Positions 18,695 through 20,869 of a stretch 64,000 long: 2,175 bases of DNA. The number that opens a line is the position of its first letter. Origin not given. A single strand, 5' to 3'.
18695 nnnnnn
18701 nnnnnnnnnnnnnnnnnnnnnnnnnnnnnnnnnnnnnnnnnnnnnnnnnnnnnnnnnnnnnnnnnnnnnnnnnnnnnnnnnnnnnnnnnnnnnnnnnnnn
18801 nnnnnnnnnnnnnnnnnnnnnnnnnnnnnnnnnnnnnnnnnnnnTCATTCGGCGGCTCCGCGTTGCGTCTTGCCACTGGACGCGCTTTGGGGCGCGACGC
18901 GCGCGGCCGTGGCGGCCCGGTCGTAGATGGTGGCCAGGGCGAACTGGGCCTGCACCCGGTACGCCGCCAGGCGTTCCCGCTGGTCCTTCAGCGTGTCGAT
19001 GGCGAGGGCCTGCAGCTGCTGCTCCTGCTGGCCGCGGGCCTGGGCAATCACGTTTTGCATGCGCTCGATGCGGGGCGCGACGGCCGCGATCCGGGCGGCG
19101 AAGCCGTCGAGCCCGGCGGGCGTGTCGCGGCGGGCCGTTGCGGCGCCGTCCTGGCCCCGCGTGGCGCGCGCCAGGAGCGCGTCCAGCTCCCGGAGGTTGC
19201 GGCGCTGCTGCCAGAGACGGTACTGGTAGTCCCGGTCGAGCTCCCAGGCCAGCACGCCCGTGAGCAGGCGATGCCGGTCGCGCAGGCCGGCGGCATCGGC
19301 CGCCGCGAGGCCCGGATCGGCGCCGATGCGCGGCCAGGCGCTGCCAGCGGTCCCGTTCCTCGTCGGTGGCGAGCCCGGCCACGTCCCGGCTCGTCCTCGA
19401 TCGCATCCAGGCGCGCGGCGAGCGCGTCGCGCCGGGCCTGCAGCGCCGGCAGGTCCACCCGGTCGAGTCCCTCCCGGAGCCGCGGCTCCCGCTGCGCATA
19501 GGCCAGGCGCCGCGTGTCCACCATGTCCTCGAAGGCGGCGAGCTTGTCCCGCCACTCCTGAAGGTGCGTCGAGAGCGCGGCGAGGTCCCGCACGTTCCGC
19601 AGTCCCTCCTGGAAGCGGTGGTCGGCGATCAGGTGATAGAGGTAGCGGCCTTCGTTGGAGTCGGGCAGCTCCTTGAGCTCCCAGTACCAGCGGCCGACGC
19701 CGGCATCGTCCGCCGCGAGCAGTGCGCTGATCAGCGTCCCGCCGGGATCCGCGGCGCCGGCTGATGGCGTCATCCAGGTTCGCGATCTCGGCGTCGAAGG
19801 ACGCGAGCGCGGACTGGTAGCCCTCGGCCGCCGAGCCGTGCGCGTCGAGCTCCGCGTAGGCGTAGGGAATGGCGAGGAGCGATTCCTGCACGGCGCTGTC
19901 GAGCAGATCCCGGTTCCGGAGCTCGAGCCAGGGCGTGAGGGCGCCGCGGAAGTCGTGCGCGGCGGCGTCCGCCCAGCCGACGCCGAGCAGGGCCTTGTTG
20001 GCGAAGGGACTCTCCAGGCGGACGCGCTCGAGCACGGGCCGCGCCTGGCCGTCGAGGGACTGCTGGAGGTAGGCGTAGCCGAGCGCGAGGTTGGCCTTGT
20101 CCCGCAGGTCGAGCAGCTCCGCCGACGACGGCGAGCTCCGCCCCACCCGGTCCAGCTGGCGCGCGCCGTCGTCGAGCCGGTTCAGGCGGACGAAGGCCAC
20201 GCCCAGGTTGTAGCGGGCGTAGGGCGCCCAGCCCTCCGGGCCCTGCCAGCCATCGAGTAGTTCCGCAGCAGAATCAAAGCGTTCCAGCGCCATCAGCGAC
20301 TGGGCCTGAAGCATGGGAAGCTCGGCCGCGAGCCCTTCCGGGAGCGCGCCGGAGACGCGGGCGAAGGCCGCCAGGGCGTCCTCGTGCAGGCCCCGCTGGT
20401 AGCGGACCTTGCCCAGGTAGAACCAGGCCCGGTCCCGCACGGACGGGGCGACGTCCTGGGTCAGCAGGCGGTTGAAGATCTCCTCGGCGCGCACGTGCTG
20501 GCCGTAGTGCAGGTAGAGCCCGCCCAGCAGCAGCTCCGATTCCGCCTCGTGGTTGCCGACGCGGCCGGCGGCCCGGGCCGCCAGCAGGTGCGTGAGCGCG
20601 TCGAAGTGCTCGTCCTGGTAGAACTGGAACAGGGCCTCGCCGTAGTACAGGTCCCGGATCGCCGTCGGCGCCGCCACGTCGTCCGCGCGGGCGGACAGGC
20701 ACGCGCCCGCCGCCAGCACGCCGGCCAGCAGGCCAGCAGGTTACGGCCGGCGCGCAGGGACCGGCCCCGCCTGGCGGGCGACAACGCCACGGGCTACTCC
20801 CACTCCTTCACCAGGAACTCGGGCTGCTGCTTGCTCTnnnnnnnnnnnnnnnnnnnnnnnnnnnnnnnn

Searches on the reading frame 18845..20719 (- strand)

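Call 64: search_protein_families(library=pfam, proteins=[window:18845-20719:-], max_evalue=0.00001)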
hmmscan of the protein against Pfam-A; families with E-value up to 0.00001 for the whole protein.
window:18845-20719:- (624 aa): 1 family
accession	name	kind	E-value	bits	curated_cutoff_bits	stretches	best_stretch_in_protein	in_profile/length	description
PF14559.12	TPR_19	-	7.7e-08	33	25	0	142-206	1-65/68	Tetratricopeptide repeat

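Call 94: search_protein_families(library=ncbifam, proteins=[window:18845-20719:-], max_evalue=0.00001)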
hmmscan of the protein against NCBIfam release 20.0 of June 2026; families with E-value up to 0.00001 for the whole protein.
window:18845-20719:- (624 aa): 1 family
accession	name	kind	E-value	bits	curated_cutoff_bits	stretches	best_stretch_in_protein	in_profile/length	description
TIGR02795.1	tol_pal_ybgF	equivalog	1.9e-06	28.5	90.1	0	69-153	12-97/119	tol-pal system protein YbgF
